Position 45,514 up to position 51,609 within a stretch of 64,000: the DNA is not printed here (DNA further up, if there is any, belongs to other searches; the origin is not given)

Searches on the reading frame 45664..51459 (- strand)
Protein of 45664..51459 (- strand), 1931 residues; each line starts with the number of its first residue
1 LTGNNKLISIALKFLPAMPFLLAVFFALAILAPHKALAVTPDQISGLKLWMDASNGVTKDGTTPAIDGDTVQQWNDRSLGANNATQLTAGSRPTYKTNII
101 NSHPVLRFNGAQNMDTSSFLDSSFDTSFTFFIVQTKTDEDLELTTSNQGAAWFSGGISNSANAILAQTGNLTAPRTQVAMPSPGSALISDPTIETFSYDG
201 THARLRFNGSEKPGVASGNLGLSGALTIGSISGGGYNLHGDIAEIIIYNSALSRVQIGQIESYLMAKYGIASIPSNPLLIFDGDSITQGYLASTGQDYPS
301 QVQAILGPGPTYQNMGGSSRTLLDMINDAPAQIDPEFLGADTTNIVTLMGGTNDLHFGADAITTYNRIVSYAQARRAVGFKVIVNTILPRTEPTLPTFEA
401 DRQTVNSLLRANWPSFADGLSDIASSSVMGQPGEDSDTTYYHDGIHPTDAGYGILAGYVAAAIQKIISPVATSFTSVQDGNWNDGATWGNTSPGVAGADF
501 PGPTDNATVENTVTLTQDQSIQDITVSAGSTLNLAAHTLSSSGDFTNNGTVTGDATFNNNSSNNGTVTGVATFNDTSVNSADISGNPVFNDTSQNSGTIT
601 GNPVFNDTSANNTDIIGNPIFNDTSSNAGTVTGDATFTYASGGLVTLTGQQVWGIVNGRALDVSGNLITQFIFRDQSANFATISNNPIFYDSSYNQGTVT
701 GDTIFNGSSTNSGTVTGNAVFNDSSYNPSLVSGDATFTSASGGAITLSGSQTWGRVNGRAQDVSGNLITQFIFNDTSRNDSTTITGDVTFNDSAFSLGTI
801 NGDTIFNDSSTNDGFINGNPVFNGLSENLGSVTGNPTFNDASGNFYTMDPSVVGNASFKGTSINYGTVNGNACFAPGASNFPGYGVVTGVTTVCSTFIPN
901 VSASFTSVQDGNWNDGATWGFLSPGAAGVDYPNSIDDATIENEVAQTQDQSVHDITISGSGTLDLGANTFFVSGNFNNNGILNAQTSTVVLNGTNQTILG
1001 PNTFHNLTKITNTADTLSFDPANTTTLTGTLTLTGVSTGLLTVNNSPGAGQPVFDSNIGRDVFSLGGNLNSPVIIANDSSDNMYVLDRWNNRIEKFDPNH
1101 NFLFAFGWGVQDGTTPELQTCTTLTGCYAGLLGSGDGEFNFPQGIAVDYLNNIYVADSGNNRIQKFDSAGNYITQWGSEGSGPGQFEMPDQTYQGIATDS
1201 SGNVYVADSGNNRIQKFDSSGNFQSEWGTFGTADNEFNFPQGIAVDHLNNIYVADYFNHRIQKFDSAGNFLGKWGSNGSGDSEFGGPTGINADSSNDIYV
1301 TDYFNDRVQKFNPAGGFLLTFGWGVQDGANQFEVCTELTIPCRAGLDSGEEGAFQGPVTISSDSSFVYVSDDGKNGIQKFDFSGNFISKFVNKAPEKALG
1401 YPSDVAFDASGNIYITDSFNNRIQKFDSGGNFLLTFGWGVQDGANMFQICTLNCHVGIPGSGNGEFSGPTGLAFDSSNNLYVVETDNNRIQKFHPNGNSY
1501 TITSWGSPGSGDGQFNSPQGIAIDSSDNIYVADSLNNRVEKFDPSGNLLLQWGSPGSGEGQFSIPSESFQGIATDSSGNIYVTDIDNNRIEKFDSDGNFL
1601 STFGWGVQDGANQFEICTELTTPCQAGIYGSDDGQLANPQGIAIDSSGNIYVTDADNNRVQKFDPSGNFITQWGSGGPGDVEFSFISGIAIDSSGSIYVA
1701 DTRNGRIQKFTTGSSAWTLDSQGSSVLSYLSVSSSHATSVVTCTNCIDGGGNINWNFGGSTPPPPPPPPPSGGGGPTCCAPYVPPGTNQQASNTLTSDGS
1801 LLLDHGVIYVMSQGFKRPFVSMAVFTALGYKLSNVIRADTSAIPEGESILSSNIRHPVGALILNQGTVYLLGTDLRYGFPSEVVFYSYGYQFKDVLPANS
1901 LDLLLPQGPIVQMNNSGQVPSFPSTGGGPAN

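Call 62: search_protein_families(library=pfam, proteins=[window:45664-51459:-], max_evalue=0.001)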
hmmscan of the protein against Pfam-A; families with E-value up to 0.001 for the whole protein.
window:45664-51459:- (1931 aa): 13 families
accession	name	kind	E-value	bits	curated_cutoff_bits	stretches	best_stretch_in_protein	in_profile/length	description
PF01436.27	NHL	-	3.6e-85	276.4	20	8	1636-1663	1-28/28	NHL repeat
PF06739.17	SBBP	-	3.4e-28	97.7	20.5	1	1637-1653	13-29/38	Beta-propeller repeat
PF08450.18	SGL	-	1.2e-27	97.5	26.3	2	1466-1555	133-223/246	SMP-30/Gluconolactonase/LRE-like region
PF17170.10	DUF5128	-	1.9e-21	77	22.9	2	1647-1710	53-117/321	6-bladed beta-propeller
PF13472.12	Lipase_GDSL_2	-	6.8e-17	63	32.9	1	283-453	3-177/178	GDSL-like Lipase/Acylhydrolase family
PF25021.1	TEN_NHL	-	1.3e-16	61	27.1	0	1632-1671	137-174/357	Teneurin NHL domain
PF22701.2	Mala_s_1-like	-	3e-14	53.7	27.5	0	1190-1300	39-145/195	Mal s 1 allergenic protein-like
PF13449.12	Phytase-like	-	2.4e-11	44.5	27.6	0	1466-1555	3-107/284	Esterase-like activity of phytase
PF24684.1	Vgb_lyase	-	5.6e-11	42.2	50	0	1467-1598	97-212/290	Virginiamycin B lyase family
PF21785.3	Bflower_2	-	8.9e-06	26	38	1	774-844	21-91/112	5-fold beta-flower protein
PF06977.17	SdiA-regulated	-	0.00032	20.4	21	0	1474-1532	179-239/249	SdiA-regulated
PF09000.15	Cytotoxic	-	0.0004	21.1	22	0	1575-1603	34-62/80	Cytotoxic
PF07494.17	Reg_prop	-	0.00056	20.2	20.4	0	1564-1583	2-21/24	Two component regulator propeller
